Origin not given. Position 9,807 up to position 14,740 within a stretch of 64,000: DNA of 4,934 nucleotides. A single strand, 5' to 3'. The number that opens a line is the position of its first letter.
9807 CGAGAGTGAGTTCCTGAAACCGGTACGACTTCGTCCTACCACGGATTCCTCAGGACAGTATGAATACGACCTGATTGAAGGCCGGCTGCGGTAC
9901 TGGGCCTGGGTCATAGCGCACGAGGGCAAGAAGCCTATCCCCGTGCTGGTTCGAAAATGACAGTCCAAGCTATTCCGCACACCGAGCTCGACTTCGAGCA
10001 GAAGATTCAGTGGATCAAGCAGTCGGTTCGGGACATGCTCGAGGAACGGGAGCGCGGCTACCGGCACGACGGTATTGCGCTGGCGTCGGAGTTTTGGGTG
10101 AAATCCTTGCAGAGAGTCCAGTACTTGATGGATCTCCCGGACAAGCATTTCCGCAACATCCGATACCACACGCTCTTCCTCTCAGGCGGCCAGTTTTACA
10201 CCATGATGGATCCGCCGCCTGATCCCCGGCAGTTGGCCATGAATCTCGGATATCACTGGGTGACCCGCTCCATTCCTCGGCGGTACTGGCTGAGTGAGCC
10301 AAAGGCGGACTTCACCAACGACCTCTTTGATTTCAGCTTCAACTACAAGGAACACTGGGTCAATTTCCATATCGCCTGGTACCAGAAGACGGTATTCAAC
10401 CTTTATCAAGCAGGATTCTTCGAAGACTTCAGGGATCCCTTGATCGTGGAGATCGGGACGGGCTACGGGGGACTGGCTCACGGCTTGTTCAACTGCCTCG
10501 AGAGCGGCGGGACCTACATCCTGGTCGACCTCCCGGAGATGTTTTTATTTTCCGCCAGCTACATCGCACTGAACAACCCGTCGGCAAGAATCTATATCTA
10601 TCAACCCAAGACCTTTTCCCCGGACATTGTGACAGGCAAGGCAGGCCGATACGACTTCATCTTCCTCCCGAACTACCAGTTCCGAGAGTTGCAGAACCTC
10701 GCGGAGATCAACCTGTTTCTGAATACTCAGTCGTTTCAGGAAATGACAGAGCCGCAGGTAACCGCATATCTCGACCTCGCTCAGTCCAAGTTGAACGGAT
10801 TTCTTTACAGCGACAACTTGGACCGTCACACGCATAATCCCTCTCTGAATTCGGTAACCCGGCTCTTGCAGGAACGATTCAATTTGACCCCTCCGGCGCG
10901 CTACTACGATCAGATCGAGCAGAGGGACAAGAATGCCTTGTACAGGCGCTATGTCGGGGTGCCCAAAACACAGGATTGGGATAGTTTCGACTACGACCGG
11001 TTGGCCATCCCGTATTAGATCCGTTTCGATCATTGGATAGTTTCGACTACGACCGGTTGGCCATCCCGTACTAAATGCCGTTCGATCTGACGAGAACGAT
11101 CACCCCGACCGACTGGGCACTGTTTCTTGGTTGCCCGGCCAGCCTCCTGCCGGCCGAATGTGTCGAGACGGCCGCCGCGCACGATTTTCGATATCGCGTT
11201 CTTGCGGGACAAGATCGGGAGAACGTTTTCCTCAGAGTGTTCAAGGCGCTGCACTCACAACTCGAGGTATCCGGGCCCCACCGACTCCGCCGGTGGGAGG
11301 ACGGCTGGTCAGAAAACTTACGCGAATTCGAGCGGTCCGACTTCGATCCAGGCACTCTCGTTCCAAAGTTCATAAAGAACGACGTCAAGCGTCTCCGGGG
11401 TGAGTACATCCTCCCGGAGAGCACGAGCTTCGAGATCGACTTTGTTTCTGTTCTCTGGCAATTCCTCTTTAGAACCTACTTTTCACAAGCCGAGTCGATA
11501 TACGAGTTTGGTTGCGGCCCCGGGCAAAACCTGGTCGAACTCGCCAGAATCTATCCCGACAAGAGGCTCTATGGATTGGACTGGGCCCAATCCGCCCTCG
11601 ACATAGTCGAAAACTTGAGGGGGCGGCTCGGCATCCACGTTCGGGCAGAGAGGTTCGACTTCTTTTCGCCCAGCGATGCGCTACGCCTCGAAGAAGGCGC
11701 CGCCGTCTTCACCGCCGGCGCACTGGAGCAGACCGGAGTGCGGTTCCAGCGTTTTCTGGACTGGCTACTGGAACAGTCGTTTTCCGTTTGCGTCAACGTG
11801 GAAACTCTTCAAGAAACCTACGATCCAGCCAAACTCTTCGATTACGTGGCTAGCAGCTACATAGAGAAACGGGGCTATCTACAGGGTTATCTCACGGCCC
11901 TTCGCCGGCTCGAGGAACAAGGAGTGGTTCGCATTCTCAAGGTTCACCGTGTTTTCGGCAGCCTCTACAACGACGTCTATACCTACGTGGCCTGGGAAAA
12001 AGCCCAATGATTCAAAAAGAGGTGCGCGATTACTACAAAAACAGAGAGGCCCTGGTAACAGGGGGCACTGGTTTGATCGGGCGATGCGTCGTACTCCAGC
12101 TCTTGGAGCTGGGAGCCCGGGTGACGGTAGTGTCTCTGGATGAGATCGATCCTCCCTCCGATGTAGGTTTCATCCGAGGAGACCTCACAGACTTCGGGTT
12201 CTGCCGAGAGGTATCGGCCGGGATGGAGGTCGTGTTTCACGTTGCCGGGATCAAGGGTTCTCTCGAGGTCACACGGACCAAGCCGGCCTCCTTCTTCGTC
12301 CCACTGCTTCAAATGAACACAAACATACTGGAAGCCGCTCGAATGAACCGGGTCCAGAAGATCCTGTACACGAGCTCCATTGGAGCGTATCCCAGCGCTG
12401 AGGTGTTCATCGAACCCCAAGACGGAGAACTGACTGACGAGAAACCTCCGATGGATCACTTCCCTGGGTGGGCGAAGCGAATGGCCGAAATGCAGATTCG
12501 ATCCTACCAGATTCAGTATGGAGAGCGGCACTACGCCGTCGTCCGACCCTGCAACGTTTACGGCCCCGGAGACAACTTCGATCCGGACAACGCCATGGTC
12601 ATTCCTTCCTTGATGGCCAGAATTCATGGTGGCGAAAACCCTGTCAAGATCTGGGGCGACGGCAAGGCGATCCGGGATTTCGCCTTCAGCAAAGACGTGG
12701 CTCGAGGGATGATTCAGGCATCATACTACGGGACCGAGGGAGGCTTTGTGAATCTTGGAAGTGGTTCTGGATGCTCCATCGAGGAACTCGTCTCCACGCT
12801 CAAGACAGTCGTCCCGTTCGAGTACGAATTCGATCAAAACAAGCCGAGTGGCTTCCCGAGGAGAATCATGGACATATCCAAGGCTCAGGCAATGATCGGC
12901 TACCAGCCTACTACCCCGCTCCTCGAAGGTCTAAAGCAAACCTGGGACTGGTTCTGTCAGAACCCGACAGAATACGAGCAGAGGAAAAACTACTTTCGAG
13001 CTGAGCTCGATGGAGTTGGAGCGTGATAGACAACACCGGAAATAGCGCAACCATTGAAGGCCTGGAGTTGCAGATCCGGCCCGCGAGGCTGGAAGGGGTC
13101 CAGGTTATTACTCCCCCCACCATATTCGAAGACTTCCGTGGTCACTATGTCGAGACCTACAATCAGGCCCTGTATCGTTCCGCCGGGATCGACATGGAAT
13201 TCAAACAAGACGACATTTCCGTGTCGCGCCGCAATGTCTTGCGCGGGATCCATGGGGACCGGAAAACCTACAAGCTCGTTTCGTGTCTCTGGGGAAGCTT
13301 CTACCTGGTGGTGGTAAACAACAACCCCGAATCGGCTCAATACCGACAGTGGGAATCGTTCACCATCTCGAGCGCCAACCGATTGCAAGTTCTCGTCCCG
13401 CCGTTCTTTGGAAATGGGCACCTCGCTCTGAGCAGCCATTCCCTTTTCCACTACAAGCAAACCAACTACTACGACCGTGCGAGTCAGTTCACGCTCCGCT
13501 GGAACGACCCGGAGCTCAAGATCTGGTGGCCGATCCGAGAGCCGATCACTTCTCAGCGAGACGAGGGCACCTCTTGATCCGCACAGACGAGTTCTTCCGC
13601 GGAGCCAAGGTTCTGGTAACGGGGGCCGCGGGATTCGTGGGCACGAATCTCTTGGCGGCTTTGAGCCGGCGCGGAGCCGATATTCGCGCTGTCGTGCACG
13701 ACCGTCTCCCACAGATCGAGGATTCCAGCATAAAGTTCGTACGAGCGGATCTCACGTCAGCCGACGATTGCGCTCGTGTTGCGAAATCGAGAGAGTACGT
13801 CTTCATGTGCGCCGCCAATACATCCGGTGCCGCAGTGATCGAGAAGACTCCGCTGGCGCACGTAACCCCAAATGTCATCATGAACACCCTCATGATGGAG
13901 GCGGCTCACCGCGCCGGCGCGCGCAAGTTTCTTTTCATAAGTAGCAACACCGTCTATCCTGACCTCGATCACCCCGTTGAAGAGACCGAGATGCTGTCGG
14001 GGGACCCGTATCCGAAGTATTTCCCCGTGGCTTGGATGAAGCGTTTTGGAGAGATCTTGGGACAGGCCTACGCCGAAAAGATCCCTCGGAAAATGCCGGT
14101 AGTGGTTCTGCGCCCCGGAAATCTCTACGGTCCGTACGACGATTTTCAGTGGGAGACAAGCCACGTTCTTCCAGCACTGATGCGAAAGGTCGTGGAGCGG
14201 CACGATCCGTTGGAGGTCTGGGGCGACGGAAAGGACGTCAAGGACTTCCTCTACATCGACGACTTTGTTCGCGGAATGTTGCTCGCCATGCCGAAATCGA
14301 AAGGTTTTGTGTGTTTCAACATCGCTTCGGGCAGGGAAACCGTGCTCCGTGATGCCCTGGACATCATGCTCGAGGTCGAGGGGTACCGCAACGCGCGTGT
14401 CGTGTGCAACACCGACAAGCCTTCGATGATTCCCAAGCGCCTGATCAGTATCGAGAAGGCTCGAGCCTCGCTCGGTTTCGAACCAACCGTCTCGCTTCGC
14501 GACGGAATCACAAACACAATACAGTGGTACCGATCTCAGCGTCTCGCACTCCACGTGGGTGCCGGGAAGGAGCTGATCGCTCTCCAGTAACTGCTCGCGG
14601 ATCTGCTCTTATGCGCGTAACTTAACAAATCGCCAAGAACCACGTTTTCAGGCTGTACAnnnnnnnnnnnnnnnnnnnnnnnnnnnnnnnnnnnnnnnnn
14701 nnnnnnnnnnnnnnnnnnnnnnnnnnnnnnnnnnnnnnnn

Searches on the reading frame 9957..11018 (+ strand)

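Call 11: search_protein_families(library=pfam, proteins=[window:9957-11018:+], max_evalue=0.001)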
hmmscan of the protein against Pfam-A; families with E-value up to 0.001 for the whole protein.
window:9957-11018:+ (353 aa): 0 families

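Call 13: search_protein_families(library=pfam, proteins=[window:9957-11018:+], max_evalue=0.01)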
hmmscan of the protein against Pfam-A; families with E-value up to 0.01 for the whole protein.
window:9957-11018:+ (353 aa): 0 families

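Call 52: search_protein_families(library=ncbifam, proteins=[window:9957-11018:+], max_evalue=0.00001)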
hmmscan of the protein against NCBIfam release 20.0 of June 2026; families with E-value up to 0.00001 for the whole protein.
window:9957-11018:+ (353 aa): 1 family
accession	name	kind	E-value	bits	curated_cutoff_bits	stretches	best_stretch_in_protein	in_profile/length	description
TIGR04371.1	methyltran_NanM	subfamily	3.2e-19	69.5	44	1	156-280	146-266/273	putative sugar O-methyltransferase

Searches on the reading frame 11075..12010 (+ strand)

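Call 11: search_protein_families(library=pfam, proteins=[window:11075-12010:+], max_evalue=0.001)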
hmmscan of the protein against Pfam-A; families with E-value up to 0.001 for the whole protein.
window:11075-12010:+ (311 aa): 2 families
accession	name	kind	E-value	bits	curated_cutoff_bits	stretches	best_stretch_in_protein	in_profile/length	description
PF13649.12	Methyltransf_25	-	1.3e-05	26.2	27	1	142-196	1-55/97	Methyltransferase domain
PF13847.12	Methyltransf_31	-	0.00014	22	27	1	138-198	3-65/145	Methyltransferase domain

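Call 52: search_protein_families(library=ncbifam, proteins=[window:11075-12010:+], max_evalue=0.00001)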
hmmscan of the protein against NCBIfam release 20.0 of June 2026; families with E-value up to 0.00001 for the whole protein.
window:11075-12010:+ (311 aa): 0 families

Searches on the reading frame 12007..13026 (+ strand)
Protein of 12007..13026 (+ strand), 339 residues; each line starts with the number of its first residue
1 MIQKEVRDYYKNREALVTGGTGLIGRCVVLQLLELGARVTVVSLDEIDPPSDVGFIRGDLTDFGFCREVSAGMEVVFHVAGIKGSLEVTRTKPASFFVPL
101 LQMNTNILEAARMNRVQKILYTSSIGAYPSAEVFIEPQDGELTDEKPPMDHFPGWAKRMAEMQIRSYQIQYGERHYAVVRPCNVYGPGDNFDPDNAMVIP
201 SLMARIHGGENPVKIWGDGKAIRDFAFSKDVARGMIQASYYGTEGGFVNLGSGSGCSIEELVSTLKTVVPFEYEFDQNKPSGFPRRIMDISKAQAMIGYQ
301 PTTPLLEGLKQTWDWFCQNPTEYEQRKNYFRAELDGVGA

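Call 11: search_protein_families(library=pfam, proteins=[window:12007-13026:+], max_evalue=0.001)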
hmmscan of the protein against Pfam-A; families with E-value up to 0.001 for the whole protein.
window:12007-13026:+ (339 aa): 5 families
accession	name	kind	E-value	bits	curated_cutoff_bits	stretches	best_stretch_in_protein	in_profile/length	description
PF01370.27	Epimerase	-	9.8e-46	156.5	20.9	1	15-251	1-240/240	NAD dependent epimerase/dehydratase family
PF16363.11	GDP_Man_Dehyd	-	1.3e-21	77.8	27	1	16-312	1-332/332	GDP-mannose 4,6 dehydratase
PF01073.25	3Beta_HSD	-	2.4e-16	60.1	22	1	16-238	1-228/280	3-beta hydroxysteroid dehydrogenase/isomerase family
PF13460.12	NAD_binding_10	-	2.4e-10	41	27.2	1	19-134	1-109/184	NAD(P)H-binding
PF02719.21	Polysacc_synt_2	-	1.5e-06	28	20.2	0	154-273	139-251/293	Polysaccharide biosynthesis protein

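Call 52: search_protein_families(library=ncbifam, proteins=[window:12007-13026:+], max_evalue=0.00001)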
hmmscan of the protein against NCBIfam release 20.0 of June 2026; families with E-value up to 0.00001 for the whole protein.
window:12007-13026:+ (339 aa): 16 families
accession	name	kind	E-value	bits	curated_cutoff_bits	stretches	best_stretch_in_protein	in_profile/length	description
NF047922.1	GDPFucSynFcl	equivalog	8.6e-48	163.3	500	1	14-321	4-306/308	GDP-L-fucose synthase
TIGR04180.1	EDH_00030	hypoth_equivalog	1.5e-25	89.9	475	1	16-302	2-295/297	NAD-dependent 4,6-dehydratase LegB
TIGR01179.1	galE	equivalog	5.4e-25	87.9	262.3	1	16-321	3-330/332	UDP-glucose 4-epimerase GalE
TIGR01181.1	dTDP_gluc_dehyt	equivalog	6e-23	81.4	365.1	1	15-321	2-316/321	dTDP-glucose 4,6-dehydratase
TIGR03466.1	HpnA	hypoth_equivalog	1.1e-18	67.2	367.65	1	14-205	2-192/327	hopanoid-associated sugar epimerase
TIGR02197.1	heptose_epim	equivalog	6.7e-17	61.6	274.6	1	16-269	2-260/316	ADP-glyceromanno-heptose 6-epimerase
NF042423.1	oxyalk_red_Shew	equivalog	9.6e-15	54.5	580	1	12-232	8-214/331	2-alkyl-3-oxoalkanoate reductase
NF042422.1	oxyalk_red_OleD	equivalog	1.3e-14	54.3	580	1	15-238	3-214/329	2-alkyl-3-oxoalkanoate reductase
NF007956.0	PRK10675.1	subfamily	3.6e-14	52.6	394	1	15-324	3-337/338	UDP-glucose 4-epimerase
NF011728.1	PRK15181.1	equivalog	3e-11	42.9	760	1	51-318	69-339/348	Vi polysaccharide biosynthesis UDP-N-acetylglucosaminuronic acid C-4 epimerase TviC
NF007490.0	PRK10084.1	subfamily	9.7e-10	37.9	649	1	160-322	174-340/361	dTDP-glucose 4,6-dehydratase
NF008360.0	PRK11150.1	equivalog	2.4e-09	36.9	452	1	16-262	3-247/310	ADP-glyceromanno-heptose 6-epimerase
TIGR02622.1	CDP_4_6_dhtase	equivalog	3.2e-09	36.4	278.45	1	10-333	2-347/352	CDP-glucose 4,6-dehydratase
NF007582.0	PRK10217.1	equivalog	3e-08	33.2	698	0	161-320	168-335/355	dTDP-glucose 4,6-dehydratase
NF005095.0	PRK06523.1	subfamily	1.3e-06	28.2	231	1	9-71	7-70/261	oxidoreductase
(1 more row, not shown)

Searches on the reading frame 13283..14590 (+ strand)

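Call 11: search_protein_families(library=pfam, proteins=[window:13283-14590:+], max_evalue=0.001)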
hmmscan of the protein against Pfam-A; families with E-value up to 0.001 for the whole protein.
window:13283-14590:+ (435 aa): 8 families
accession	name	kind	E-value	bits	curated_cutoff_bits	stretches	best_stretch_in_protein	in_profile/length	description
PF01370.27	Epimerase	-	7e-48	163.6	20.9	1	110-340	1-229/240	NAD dependent epimerase/dehydratase family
PF16363.11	GDP_Man_Dehyd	-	3.9e-25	89.4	27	1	111-411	1-331/332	GDP-mannose 4,6 dehydratase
PF13460.12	NAD_binding_10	-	6.8e-12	46.1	27.2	1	114-237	1-114/184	NAD(P)H-binding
PF01073.25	3Beta_HSD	-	1.1e-09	38.1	22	1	111-335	1-228/280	3-beta hydroxysteroid dehydrogenase/isomerase family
PF07993.18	NAD_binding_4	-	3.9e-06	26.6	20.1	0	159-326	78-252/258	Male sterility protein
PF04321.23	RmlD_sub_bind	-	4e-06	26.5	27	1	109-226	2-106/287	RmlD substrate binding domain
PF05368.20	NmrA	-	7.8e-06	26.1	27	1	109-220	4-106/298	NmrA-like family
PF02719.21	Polysacc_synt_2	-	0.00025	20.8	20.2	0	110-222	1-129/293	Polysaccharide biosynthesis protein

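Call 52: search_protein_families(library=ncbifam, proteins=[window:13283-14590:+], max_evalue=0.00001)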
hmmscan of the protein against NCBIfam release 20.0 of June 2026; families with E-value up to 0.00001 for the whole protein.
window:13283-14590:+ (435 aa): 20 families
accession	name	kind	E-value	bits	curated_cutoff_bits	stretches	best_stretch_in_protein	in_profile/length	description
NF047922.1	GDPFucSynFcl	equivalog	2.9e-46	158.3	500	1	108-419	3-304/308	GDP-L-fucose synthase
TIGR01181.1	dTDP_gluc_dehyt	equivalog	4.4e-35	121.3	365.1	1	109-420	1-315/321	dTDP-glucose 4,6-dehydratase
NF042422.1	oxyalk_red_OleD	equivalog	1.2e-19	70.8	580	1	109-337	2-216/329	2-alkyl-3-oxoalkanoate reductase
TIGR01179.1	galE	equivalog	3.8e-19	68.7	262.3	1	109-419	1-328/332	UDP-glucose 4-epimerase GalE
TIGR04180.1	EDH_00030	hypoth_equivalog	4.4e-19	68.7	475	1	110-376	1-265/297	NAD-dependent 4,6-dehydratase LegB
TIGR02197.1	heptose_epim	equivalog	9e-18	64.5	274.6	1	110-418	1-315/316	ADP-glyceromanno-heptose 6-epimerase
NF011728.1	PRK15181.1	equivalog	9.1e-16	57.8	760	1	145-421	66-342/348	Vi polysaccharide biosynthesis UDP-N-acetylglucosaminuronic acid C-4 epimerase TviC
NF007490.0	PRK10084.1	subfamily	1.1e-15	57.5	649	1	109-419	2-337/361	dTDP-glucose 4,6-dehydratase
TIGR03466.1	HpnA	hypoth_equivalog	3.6e-15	55.7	367.65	1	109-287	2-176/327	hopanoid-associated sugar epimerase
NF007582.0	PRK10217.1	equivalog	1.5e-13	50.6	698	1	109-418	3-333/355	dTDP-glucose 4,6-dehydratase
NF042423.1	oxyalk_red_Shew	equivalog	2.2e-13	50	580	1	108-335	9-220/331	2-alkyl-3-oxoalkanoate reductase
NF052578.1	StrlDmthSdmBMthl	equivalog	2.7e-12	47.1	600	1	110-377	3-256/328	sterol demethylase protein SdmB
NF058621.1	DiazavRedAvaA7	equivalog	5.1e-10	39.5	400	1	109-348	2-230/304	3-diazoavenalumate denitrifying reductase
TIGR02622.1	CDP_4_6_dhtase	equivalog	2.2e-09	36.9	278.45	1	104-419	1-333/352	CDP-glucose 4,6-dehydratase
NF008872.0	PRK11908.1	equivalog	5.2e-08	32.3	294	1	109-419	3-338/349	bifunctional UDP-4-keto-pentose/UDP-xylose synthase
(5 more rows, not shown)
